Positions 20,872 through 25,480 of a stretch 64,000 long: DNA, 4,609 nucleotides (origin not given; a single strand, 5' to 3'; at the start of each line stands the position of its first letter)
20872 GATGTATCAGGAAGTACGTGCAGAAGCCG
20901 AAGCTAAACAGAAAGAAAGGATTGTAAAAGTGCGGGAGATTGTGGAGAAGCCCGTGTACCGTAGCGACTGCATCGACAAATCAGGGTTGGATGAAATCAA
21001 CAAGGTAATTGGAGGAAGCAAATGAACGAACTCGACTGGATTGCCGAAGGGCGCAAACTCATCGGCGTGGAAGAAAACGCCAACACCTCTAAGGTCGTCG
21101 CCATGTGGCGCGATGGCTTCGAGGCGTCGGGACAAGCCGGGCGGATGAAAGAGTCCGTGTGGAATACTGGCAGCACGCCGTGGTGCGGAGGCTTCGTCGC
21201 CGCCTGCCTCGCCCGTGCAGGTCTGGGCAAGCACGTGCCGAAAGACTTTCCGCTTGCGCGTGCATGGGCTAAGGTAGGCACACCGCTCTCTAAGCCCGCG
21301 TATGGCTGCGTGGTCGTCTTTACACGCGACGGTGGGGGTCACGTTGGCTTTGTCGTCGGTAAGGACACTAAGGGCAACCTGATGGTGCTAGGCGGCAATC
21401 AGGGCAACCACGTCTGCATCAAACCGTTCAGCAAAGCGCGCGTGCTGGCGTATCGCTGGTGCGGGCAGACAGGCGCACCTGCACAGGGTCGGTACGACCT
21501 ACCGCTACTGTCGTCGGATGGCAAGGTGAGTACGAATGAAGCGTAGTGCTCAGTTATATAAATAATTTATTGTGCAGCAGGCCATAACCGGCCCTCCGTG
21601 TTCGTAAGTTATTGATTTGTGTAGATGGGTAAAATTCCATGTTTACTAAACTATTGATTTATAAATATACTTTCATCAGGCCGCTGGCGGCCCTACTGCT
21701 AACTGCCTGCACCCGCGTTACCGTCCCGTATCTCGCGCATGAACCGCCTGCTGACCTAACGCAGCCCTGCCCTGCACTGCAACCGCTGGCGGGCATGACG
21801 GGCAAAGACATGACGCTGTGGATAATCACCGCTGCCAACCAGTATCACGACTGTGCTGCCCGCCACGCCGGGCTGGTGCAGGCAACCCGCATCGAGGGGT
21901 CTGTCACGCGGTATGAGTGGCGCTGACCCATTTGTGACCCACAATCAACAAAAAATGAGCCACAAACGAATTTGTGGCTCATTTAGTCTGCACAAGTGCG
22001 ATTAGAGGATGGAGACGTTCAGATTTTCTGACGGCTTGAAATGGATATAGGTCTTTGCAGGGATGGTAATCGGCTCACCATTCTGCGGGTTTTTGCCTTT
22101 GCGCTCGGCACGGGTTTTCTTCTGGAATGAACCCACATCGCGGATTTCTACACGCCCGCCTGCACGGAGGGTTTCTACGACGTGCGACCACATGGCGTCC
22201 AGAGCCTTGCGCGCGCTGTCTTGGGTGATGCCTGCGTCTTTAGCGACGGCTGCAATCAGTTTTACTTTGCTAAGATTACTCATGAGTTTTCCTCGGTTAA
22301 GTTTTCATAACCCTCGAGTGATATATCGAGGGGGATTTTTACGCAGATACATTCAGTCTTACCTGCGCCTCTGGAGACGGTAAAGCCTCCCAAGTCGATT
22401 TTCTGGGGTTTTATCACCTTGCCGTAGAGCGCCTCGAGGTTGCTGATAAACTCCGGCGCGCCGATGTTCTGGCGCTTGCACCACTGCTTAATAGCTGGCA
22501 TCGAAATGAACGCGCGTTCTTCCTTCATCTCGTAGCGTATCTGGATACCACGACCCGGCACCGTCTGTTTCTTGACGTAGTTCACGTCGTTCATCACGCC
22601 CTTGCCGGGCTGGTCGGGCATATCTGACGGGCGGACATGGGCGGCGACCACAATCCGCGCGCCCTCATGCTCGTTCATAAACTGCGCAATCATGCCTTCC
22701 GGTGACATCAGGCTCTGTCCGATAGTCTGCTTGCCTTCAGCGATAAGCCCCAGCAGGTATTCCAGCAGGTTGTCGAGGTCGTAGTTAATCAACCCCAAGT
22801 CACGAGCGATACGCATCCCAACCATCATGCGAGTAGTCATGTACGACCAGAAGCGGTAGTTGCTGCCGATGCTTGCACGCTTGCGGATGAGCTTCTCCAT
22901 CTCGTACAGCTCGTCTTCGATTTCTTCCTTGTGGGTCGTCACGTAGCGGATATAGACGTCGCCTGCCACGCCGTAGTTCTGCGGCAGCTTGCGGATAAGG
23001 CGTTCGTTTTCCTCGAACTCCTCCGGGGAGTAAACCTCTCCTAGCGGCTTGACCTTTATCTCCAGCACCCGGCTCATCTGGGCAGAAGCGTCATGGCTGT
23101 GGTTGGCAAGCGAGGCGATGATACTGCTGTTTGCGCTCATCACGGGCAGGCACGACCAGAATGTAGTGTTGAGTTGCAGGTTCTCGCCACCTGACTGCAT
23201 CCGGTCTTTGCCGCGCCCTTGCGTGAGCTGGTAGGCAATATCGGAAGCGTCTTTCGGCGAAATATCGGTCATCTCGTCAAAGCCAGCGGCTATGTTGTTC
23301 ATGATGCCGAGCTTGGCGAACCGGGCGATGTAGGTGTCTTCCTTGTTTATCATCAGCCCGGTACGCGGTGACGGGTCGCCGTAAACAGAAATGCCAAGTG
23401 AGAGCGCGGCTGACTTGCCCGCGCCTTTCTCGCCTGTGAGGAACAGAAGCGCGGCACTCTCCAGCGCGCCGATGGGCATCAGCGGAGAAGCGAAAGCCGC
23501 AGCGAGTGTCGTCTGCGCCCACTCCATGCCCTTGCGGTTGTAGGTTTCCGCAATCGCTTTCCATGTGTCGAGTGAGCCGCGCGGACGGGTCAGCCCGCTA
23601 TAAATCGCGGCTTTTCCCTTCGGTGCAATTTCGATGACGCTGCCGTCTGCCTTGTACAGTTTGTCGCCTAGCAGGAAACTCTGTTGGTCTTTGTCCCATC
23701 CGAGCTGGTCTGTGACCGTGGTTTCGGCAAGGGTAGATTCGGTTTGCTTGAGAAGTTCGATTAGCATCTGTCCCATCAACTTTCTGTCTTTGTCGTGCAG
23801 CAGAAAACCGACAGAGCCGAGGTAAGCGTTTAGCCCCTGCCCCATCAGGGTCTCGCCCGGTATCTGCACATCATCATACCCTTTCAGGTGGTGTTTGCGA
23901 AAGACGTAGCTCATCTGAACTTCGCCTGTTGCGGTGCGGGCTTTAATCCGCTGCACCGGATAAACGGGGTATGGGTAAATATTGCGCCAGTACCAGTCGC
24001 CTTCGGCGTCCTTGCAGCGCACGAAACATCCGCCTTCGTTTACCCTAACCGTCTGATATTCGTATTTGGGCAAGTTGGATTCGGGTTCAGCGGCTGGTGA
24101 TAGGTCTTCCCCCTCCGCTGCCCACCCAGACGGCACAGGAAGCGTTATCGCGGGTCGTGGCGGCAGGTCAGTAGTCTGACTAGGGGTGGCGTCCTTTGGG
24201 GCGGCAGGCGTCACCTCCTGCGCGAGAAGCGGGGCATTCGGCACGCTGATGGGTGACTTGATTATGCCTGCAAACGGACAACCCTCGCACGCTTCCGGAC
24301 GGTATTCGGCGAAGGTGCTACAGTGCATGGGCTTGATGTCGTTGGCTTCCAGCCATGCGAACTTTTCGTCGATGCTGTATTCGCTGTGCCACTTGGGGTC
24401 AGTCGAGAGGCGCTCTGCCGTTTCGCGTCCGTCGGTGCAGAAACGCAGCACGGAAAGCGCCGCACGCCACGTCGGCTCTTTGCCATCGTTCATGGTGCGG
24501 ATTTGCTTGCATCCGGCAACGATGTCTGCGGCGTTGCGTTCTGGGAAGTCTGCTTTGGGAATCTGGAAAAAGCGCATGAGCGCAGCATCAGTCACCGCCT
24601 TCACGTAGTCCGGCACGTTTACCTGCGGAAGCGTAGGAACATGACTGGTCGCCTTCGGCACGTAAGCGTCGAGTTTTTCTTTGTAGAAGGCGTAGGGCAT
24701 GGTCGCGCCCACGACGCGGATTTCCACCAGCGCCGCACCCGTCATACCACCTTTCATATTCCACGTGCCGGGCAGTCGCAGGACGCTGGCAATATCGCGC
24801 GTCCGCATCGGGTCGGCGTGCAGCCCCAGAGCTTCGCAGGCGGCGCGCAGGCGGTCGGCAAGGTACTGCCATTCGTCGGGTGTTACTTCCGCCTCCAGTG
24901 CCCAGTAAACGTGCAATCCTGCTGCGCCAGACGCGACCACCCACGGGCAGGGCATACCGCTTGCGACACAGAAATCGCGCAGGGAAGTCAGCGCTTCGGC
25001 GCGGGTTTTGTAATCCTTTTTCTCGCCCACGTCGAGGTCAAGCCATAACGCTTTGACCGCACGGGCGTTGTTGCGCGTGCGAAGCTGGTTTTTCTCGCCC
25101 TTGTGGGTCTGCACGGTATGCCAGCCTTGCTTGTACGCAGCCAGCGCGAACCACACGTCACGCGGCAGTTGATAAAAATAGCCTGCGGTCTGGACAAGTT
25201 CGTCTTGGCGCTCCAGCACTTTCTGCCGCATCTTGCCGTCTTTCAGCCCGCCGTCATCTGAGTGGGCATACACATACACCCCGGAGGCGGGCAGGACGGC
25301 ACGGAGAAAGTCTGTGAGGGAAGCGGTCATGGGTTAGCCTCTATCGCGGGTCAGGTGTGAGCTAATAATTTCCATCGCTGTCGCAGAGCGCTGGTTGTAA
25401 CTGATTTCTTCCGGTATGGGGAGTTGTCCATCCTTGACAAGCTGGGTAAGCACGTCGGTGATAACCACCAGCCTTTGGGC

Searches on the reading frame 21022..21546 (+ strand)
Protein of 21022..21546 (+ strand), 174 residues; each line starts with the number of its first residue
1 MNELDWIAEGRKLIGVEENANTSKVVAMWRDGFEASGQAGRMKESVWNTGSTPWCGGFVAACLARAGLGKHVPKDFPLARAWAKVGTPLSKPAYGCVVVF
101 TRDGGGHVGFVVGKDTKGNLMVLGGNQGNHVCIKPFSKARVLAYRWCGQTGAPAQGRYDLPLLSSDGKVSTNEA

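Call 43: search_protein_families(library=phrogs, proteins=[window:21022-21546:+], max_evalue=0.001)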
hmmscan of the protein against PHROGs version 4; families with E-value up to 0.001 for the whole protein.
window:21022-21546:+ (174 aa): 4 families
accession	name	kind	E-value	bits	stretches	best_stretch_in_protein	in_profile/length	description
phrog_1259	-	tail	6.1e-37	127.9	1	2-173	987-1153/1179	baseplate hub subunit and tail lysozyme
phrog_9589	-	lysis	1.3e-06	29.5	1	41-126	38-125/281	endolysin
phrog_21357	-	lysis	1.6e-05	25.5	1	51-131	39-132/225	endolysin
phrog_329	-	tail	0.00042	19.6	1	55-145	563-655/949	minor tail protein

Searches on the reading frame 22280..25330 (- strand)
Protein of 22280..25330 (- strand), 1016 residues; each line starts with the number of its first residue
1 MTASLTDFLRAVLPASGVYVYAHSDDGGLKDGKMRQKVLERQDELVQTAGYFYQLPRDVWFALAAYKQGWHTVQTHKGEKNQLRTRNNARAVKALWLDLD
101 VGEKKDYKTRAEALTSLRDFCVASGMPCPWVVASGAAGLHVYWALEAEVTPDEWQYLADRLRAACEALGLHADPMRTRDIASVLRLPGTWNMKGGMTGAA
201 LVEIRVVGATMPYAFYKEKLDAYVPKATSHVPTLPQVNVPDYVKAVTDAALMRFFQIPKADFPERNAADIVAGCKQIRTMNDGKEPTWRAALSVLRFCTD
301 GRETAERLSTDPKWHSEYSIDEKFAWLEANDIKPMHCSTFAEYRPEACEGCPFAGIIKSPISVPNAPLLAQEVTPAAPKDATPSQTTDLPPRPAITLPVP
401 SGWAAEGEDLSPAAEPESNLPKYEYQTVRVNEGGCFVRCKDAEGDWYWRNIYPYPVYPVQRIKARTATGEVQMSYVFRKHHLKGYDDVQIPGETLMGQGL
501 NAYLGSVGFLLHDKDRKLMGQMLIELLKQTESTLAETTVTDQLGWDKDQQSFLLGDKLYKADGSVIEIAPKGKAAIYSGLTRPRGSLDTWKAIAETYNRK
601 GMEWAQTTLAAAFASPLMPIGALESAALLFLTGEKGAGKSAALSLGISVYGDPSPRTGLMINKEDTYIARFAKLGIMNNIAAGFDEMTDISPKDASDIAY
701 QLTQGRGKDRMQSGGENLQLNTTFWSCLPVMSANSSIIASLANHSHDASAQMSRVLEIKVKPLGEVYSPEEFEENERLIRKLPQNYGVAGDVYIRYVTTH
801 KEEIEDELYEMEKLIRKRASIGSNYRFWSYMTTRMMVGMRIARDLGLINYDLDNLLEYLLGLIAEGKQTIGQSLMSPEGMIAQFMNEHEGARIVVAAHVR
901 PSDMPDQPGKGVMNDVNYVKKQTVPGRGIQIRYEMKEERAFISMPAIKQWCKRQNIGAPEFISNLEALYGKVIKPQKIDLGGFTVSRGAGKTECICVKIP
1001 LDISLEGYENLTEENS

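Call 10: search_protein_families(library=phrogs, proteins=[window:22280-25330:-], max_evalue=0.001)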
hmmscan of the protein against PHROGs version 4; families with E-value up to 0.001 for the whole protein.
window:22280-25330:- (1016 aa): 5 families
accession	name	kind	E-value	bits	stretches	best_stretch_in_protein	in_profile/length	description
phrog_25314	-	unknown function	6.9e-112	376.4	1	57-967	66-954/1010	-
phrog_8841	-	DNA, RNA and nucleotide metabolism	6.3e-28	98.8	1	429-845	100-489/633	DNA primase/helicase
phrog_1139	-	DNA, RNA and nucleotide metabolism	3.9e-15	55.9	1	525-811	435-718/895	DNA primase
phrog_2478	-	DNA, RNA and nucleotide metabolism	1.3e-07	31.1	1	6-195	5-191/854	DNA polymerase/primase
phrog_10514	-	DNA, RNA and nucleotide metabolism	2.5e-05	23.7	1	5-195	4-162/750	DNA primase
